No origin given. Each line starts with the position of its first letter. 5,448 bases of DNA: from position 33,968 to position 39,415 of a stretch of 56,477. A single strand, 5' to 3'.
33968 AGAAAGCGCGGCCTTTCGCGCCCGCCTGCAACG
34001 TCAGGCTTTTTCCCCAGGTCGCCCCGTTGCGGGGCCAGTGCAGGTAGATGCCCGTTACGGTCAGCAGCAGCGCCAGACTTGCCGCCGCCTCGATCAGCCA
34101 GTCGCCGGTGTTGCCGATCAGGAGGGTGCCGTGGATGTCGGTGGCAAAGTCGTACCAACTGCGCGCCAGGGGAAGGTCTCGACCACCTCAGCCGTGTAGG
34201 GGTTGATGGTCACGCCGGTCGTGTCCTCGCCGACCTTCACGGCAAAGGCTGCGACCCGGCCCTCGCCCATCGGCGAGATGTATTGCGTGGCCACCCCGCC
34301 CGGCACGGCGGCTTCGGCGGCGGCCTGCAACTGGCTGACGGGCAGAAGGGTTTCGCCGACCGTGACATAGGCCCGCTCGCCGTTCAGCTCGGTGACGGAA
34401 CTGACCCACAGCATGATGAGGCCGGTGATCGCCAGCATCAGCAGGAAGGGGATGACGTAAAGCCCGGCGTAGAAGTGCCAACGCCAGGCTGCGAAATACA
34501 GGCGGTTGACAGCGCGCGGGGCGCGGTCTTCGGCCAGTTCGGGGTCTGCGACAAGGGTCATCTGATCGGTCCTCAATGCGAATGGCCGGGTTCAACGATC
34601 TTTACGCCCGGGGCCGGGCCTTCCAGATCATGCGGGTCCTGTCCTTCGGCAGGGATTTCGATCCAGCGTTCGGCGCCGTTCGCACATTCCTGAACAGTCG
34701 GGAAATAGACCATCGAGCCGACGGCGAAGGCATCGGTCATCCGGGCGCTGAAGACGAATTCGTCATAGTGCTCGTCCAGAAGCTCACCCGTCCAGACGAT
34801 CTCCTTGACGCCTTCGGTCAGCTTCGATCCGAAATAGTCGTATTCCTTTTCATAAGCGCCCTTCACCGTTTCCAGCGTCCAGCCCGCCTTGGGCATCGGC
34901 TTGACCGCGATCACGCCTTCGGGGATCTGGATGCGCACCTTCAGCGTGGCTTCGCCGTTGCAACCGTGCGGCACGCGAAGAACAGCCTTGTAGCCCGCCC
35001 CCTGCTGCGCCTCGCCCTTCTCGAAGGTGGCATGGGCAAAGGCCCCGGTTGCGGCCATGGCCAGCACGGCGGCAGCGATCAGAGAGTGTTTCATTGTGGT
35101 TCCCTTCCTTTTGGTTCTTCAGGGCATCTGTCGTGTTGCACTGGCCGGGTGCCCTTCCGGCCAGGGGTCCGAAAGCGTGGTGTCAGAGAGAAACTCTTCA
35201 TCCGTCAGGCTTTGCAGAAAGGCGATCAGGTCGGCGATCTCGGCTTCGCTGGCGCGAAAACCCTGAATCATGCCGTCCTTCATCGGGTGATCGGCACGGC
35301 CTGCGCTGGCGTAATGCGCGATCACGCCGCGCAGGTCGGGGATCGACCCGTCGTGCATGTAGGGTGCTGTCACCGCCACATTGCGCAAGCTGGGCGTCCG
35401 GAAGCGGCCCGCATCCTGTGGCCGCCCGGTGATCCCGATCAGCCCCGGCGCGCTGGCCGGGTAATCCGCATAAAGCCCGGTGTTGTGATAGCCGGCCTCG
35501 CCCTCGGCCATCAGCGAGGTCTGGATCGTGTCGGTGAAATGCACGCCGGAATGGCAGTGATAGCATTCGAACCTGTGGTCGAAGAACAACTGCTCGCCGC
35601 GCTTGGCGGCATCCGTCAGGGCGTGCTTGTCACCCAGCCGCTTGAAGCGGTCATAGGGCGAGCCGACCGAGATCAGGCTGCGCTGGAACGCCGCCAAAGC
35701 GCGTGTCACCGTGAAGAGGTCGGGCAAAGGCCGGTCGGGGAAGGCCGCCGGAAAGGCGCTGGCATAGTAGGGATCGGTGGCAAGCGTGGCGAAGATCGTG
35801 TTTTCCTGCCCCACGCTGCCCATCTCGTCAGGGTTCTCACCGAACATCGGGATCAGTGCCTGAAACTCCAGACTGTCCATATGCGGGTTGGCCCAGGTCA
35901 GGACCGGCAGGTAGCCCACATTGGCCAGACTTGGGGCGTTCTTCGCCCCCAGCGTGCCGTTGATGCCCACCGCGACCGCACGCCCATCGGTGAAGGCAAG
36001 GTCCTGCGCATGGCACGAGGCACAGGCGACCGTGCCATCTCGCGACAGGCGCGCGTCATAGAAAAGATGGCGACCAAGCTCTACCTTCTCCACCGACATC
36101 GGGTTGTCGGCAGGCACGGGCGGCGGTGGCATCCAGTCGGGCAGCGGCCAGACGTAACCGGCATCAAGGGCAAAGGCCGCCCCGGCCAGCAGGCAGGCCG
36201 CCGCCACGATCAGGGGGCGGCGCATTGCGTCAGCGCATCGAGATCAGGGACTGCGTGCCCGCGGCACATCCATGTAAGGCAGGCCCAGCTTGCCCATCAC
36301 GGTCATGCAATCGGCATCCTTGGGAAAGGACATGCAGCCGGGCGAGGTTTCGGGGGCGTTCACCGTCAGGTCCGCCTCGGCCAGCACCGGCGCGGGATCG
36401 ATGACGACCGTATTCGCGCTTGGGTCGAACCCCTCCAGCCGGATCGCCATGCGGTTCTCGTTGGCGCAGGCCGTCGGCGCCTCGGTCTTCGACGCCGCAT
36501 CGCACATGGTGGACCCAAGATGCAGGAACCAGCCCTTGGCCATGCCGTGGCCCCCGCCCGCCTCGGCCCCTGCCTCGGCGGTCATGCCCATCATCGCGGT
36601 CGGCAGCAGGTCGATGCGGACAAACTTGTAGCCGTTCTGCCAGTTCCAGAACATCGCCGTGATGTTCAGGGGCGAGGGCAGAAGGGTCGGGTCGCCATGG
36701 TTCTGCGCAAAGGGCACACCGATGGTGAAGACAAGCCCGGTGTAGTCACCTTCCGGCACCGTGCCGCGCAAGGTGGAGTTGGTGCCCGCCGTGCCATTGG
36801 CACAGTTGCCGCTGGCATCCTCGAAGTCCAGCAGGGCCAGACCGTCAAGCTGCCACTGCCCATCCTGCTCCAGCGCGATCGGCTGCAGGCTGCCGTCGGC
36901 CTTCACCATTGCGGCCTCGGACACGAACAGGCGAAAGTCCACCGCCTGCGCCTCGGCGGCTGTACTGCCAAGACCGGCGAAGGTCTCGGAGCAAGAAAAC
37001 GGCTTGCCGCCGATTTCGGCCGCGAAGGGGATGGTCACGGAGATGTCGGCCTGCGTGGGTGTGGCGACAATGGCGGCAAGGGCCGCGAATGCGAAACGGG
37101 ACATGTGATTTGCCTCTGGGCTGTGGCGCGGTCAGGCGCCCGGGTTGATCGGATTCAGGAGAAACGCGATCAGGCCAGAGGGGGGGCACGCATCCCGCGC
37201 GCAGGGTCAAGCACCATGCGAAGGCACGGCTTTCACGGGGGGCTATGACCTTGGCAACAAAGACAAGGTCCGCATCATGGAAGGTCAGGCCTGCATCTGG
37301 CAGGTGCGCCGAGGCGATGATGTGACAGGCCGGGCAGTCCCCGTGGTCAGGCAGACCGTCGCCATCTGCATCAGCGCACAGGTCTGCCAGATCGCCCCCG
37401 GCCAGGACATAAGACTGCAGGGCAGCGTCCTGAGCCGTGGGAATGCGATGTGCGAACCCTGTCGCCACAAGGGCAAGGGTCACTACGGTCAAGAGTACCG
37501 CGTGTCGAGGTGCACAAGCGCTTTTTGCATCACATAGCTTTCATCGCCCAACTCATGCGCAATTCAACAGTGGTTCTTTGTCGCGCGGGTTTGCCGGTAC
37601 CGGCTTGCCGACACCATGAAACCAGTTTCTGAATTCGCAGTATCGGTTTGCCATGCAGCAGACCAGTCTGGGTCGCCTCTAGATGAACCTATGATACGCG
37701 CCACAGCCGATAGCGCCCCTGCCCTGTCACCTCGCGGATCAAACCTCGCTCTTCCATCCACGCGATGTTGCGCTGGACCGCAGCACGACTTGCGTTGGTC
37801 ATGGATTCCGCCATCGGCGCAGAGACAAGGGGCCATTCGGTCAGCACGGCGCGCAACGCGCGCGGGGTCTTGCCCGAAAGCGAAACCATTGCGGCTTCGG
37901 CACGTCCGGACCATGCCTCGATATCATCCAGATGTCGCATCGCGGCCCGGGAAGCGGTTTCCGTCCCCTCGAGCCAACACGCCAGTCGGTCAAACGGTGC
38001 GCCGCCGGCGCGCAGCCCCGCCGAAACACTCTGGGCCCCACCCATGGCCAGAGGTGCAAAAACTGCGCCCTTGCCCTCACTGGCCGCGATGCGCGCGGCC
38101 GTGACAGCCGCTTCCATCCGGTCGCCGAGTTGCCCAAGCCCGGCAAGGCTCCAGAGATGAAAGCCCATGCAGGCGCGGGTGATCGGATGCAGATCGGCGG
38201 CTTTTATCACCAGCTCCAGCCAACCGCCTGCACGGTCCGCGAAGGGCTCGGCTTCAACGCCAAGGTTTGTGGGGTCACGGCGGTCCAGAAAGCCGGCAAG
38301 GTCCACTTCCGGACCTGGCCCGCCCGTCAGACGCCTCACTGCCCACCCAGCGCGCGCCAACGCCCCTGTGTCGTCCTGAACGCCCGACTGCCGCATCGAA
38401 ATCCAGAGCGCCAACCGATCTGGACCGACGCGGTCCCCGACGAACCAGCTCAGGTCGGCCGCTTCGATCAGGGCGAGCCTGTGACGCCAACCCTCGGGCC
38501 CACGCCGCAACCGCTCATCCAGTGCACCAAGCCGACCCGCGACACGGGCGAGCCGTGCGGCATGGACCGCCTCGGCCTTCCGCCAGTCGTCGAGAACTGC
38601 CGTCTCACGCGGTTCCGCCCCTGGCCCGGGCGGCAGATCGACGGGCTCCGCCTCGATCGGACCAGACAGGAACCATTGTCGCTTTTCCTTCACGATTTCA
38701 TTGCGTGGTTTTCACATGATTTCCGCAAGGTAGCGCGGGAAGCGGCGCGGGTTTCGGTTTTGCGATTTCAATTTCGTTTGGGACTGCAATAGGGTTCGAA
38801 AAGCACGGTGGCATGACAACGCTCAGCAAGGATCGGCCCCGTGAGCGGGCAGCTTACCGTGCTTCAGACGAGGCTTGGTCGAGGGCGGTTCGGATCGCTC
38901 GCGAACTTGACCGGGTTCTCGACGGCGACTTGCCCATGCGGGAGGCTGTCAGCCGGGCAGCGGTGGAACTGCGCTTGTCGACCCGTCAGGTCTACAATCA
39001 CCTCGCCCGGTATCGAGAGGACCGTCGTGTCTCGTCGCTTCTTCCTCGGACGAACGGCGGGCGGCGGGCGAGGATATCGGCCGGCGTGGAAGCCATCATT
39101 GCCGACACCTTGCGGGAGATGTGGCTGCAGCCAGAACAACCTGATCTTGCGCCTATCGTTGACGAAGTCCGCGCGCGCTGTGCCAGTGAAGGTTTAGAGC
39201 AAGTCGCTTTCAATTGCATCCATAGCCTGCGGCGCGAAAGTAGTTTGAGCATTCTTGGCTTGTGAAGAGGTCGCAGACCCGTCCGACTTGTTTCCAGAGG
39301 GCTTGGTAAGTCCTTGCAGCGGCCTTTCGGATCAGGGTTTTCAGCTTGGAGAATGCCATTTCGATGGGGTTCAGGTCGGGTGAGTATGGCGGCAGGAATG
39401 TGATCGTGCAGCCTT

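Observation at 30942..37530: Seven-gene copper operon joining an MbnP/MbnH pair to a YcnI / PepSY / CopCD import set, with no methanobactin genes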

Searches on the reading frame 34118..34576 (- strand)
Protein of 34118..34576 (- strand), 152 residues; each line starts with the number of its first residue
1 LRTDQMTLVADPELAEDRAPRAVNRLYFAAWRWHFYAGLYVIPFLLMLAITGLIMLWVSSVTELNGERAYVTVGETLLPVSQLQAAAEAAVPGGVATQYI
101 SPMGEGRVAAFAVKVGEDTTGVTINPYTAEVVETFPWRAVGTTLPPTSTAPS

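Call 3: search_protein_families(library=pfam, proteins=[window:34118-34576:-], max_evalue=0.01)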
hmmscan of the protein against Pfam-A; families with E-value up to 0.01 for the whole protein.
window:34118-34576:- (152 aa): 2 families
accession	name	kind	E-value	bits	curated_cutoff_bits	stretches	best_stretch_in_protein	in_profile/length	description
PF03929.21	PepSY_TM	-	2.6e-14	54.2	28.8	1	31-136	1-111/295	PepSY-associated TM region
PF03413.25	PepSY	-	0.00044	20.9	24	1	78-134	2-59/60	Peptidase propeptide and YPEB domain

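Call 4: search_protein_families(library=ncbifam, proteins=[window:34118-34576:-], max_evalue=0.01)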
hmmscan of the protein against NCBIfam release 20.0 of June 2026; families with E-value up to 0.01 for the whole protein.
window:34118-34576:- (152 aa): 0 families

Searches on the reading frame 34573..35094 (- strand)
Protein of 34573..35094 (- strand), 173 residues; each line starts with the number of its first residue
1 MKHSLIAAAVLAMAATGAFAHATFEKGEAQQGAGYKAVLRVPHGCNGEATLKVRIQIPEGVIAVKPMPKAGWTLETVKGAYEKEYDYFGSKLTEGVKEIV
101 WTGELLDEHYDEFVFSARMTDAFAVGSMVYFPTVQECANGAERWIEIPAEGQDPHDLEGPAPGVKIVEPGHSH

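Call 3: search_protein_families(library=pfam, proteins=[window:34573-35094:-], max_evalue=0.01)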
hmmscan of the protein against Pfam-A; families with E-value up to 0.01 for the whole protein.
window:34573-35094:- (173 aa): 1 family
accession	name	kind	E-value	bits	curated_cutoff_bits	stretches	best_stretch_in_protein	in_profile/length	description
PF07987.16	DUF1775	-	1.8e-44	152.1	25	1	21-166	1-146/146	Domain of unkown function (DUF1775)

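Call 4: search_protein_families(library=ncbifam, proteins=[window:34573-35094:-], max_evalue=0.01)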
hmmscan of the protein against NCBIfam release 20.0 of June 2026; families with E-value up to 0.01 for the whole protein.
window:34573-35094:- (173 aa): 0 families

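Call 29: search_solved_structures(query=window:34573-35094:-, max_evalue=0.01, show_alignments=2)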
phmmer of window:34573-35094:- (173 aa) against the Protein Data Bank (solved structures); distinct sequences matched with E-value up to 0.01: 0.

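Call 61: search_solved_structures(query=window:34573-35094:-, max_evalue=10, show_alignments=3)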
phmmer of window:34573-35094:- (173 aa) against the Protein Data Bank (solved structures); distinct sequences matched with E-value up to 10: 0.

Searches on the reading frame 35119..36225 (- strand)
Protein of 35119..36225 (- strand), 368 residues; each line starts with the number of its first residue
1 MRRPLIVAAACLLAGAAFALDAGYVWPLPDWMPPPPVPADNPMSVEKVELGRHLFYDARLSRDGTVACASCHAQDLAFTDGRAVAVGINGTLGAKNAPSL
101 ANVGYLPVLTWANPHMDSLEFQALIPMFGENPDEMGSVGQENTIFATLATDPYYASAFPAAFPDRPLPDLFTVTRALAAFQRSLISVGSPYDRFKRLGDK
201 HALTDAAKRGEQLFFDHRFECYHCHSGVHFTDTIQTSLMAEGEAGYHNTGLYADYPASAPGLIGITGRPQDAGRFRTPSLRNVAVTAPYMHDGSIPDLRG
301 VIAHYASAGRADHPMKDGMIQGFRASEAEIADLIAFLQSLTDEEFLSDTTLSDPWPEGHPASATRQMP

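Call 3: search_protein_families(library=pfam, proteins=[window:35119-36225:-], max_evalue=0.01)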
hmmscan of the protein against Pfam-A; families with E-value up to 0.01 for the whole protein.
window:35119-36225:- (368 aa): 3 families
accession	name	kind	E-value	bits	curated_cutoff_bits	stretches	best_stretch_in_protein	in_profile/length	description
PF03150.19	CCP_MauG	-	4.5e-47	160.9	25.6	1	46-196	2-145/149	Di-haem cytochrome c peroxidase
PF00034.26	Cytochrom_C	-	4.6e-07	31.5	21.3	1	207-340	1-89/90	Cytochrome c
PF21419.2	RoxA-like_Cyt-c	-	8e-05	22.6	26.7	1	277-302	4-29/39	RoxA-like, cytochrome c-like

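Call 4: search_protein_families(library=ncbifam, proteins=[window:35119-36225:-], max_evalue=0.01)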
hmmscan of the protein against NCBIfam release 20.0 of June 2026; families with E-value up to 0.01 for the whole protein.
window:35119-36225:- (368 aa): 8 families
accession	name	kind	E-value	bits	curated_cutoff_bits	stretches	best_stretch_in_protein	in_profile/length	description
TIGR04039.1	MXAN_0977_Heme2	hypoth_equivalog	9.8e-122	406.2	362.85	1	37-355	1-336/336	MbnH family di-heme enzyme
TIGR03791.1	TTQ_mauG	equivalog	1.2e-50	172.4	443.85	1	44-343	2-281/291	tryptophan tryptophylquinone biosynthesis enzyme MauG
TIGR03981.2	SAM_quin_mod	hypoth_equivalog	2.4e-31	109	340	2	169-306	228-359/411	His-Xaa-Ser system-associated MauG-like protein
NF052341.1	hydrazine_gamma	equivalog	6.2e-14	51.7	625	1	41-229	61-219/339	hydrazine synthase subunit gamma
NF052342.1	hydrazine_BC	exception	5.9e-11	41.2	1250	1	41-228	412-569/690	hydrazine synthase subunit beta-gamma fusion subunit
NF040606.1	CytoC_perox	subfamily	1.6e-06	27.6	150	0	275-300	426-451/524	di-heme-cytochrome C peroxidase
NF051462.1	RoxC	equivalog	5.1e-05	21.6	900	1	262-303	640-681/812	putative rubber dioxygenase RoxC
TIGR04484.1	thiosulf_SoxA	equivalog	0.0002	20.8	110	0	37-75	97-133/212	sulfur oxidation c-type cytochrome SoxA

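Call 52: find_encoding_contigs(protein=window:35119-36225:-, flank=6000, max_places=6)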
Protein window:35119-36225:- (368 aa): 1 contig read that carries it; 1 place shown.
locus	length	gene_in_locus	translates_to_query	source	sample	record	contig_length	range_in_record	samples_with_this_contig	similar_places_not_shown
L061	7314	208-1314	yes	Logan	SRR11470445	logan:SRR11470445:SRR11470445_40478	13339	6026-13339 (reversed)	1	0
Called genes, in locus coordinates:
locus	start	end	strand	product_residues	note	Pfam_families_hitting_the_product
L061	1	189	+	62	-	?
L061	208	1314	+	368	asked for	PF03150:CCP_MauG, PF00034:Cytochrom_C (weak)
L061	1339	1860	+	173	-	PF07987:DUF1775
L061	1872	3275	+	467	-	PF03929:PepSY_TM, PF03413:PepSY (faint)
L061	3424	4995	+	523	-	PF04234:CopC, PF05425:CopD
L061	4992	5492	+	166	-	PF01980:TrmO_N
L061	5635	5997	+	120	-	PF00903:Glyoxalase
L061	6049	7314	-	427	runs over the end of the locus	PF13450:NAD_binding_8, PF01593:Amino_oxidase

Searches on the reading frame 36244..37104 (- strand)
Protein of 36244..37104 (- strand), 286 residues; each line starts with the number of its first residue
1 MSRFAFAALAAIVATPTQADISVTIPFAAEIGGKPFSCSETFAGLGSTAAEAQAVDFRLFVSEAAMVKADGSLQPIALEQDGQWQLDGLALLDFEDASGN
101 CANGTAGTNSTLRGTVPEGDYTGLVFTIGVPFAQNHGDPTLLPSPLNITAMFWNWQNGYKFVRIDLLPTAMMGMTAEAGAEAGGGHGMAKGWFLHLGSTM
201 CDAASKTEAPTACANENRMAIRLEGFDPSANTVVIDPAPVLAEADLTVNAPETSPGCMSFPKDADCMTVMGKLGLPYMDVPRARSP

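Call 3: search_protein_families(library=pfam, proteins=[window:36244-37104:-], max_evalue=0.01)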
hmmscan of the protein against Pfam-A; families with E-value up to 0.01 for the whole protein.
window:36244-37104:- (286 aa): 1 family
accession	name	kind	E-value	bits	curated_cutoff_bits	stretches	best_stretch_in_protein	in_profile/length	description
PF20243.3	MbnP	-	1.1e-34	120.4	27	1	22-259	3-189/189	MbnP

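Call 4: search_protein_families(library=ncbifam, proteins=[window:36244-37104:-], max_evalue=0.01)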
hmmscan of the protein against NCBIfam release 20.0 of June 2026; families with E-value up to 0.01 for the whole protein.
window:36244-37104:- (286 aa): 1 family
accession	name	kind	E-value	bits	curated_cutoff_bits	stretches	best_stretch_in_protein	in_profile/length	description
TIGR04052.2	MbnP_like_WxW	equivalog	8.4e-83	277.7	140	1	23-278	2-241/257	MbnP family copper-binding protein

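Call 9: find_encoding_contigs(protein=window:36244-37104:-, flank=10000, max_places=6)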
Protein window:36244-37104:- (286 aa): no gene with exactly this product is on record in the collection.

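Call 15: find_related_loci(query=window:36244-37104:-, collection=genome_contigs, flank=10000)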
Query window:36244-37104:- (286 aa) in genome_contigs; peptide patterns used: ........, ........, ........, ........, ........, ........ (x = any residue, [..] = any of these).
218 stretches matched a pattern; 54 encode a relative of the query (tblastn E <= 1e-3); 54 distinct loci.
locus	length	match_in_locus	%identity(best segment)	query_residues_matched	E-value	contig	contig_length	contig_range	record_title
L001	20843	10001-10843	87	1-281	6e-158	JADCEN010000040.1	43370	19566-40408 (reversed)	MAG: Rhodobacter sp. isolate M113S1SP4A35QC M113S1_40, whole genome shotgun sequence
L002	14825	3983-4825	86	1-281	1e-157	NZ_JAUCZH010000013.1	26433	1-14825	MAG: Tabrizicola sp. isolate CZS48M_Bin3_fgap_30860_1 Contig_520, whole genome shotgun sequence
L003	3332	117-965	78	1-281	3e-156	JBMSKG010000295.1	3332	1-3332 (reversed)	MAG: Paracoccaceae bacterium isolate ARD_V9_S7_100percent_par_metabat.63 NODE_21911_length_3332_cov_3.743058, whole geno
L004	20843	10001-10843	85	1-281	2e-146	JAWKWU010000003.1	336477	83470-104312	MAG: Paracoccaceae bacterium isolate ABC1.145 ABC1.145.fa-3, whole genome shotgun sequence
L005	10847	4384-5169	81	16-281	5e-145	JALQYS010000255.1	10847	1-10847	MAG: Rhodobacteraceae bacterium isolate HJF.31 HJF_939069, whole genome shotgun sequence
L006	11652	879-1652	77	20-281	1e-136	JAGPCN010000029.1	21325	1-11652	MAG: Fuscovulum sp. isolate Gw_SlAct_bin_275 Gw_SlAct_5308_length_21325_cov_6.609114, whole genome shotgun sequence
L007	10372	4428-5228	75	1-281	2e-134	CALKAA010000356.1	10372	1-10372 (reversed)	MAG TPA_asm: uncultured Gemmobacter sp. isolate SRR1506983_bin.49_CONCOCT_v1.1_MAG genome assembly, contig: ERZ761609.34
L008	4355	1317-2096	74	20-281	1e-128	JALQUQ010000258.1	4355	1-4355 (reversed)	MAG: Rhodobacteraceae bacterium isolate DJN.25 NODE_258_length_4355_cov_3.024544, whole genome shotgun sequence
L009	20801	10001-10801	68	1-280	9e-126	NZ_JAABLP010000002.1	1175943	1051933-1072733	Pannonibacter tanglangensis strain XCT-34 XCT34_ctg002, whole genome shotgun sequence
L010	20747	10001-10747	71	20-281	9e-126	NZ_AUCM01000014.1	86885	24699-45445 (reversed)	Gemmobacter nectariphilus DSM 15620 G481DRAFT_scaffold00013.13_C, whole genome shotgun sequence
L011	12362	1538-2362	64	12-281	2e-113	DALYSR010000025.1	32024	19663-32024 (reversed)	MAG TPA_asm: Paracoccaceae bacterium isolate CTOTU47343 NODE_107_length_32024_cov_5.951078, whole genome shotgun sequenc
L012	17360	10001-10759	64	13-277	3e-111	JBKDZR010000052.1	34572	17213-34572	MAG: Qingshengfaniella sp. isolate VLC_119 k121_84892, whole genome shotgun sequence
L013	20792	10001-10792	63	20-277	5e-107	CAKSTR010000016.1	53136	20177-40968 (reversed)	MAG: uncultured Rhodobacteraceae bacterium isolate REFINED_METABAT215_TOP10_CONTIGS_1500_ASSEMBLY_K77_MERGED__Nepal_MoBi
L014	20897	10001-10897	53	1-277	2e-99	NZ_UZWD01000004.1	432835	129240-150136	Devosia equisanguinis strain CIP 111628, whole genome shotgun sequence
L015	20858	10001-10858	59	1-280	5e-98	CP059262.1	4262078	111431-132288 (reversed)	MAG: Exiguobacterium profundum isolate SSD5 chromosome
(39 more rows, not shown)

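Call 28: search_solved_structures(query=window:36244-37104:-, max_evalue=0.01, show_alignments=2)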
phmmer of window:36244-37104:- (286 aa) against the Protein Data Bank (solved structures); distinct sequences matched with E-value up to 0.01: 1.
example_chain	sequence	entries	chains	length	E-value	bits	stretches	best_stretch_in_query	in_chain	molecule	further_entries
7l6g_A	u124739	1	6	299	6.1e-40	140.6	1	23-279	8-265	Metallo-mystery pair system four-Cys motif protein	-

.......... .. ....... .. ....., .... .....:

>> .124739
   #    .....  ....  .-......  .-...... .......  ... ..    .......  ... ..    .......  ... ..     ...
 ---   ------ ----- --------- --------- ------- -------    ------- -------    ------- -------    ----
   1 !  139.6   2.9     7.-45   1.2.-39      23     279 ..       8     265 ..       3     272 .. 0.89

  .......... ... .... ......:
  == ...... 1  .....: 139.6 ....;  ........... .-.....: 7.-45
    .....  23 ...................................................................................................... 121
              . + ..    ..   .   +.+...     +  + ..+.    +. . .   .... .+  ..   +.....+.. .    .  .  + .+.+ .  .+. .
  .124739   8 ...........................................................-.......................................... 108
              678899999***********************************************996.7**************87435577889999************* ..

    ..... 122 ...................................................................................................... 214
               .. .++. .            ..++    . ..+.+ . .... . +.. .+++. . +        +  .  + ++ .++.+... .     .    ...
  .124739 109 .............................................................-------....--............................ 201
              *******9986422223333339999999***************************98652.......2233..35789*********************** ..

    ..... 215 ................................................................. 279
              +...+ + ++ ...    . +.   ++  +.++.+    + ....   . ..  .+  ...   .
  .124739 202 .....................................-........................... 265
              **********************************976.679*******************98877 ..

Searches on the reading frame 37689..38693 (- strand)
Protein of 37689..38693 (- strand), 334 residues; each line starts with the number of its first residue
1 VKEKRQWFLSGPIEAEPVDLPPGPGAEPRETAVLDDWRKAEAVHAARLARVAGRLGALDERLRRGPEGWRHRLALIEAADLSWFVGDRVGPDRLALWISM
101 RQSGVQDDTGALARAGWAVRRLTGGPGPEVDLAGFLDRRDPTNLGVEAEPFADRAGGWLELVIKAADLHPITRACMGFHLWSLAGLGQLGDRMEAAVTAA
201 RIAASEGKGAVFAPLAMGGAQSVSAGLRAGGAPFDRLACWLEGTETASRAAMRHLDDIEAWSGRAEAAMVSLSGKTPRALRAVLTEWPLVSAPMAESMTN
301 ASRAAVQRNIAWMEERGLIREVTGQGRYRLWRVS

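Call 22: search_protein_families(library=pfam, proteins=[window:37689-38693:-], max_evalue=0.001)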
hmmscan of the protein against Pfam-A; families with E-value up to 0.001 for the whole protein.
window:37689-38693:- (334 aa): 2 families
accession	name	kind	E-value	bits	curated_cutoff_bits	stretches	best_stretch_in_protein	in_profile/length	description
PF11972.14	HTH_13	-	6.7e-06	26.5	26.1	1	286-331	10-51/54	HTH DNA binding domain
PF25213.1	HVO_A0261_N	-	2.8e-05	24.3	35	1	283-330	19-63/86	HVO_A0261 N-terminal domain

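Call 51: find_encoding_contigs(protein=window:37689-38693:-, flank=6000, max_places=4)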
Protein window:37689-38693:- (334 aa): 1 contig read that carries it; 1 place shown.
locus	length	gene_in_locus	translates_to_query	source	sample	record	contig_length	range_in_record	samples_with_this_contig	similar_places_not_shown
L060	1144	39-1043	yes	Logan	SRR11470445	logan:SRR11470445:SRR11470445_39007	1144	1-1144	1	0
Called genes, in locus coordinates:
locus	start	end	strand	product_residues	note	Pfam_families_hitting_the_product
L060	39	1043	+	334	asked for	PF11972:HTH_13 (weak)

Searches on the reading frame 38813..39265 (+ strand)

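Call 22: search_protein_families(library=pfam, proteins=[window:38813-39265:+], max_evalue=0.001)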
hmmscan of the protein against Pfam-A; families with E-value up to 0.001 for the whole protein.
window:38813-39265:+ (150 aa): 2 families
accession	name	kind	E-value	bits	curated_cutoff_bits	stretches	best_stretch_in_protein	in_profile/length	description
PF13551.12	HTH_29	-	2.3e-09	37.6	28.1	1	46-94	15-64/64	Winged helix-turn helix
PF13565.12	HTH_32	-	0.00066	20.6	33.7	1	60-102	2-44/73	Homeodomain-like domain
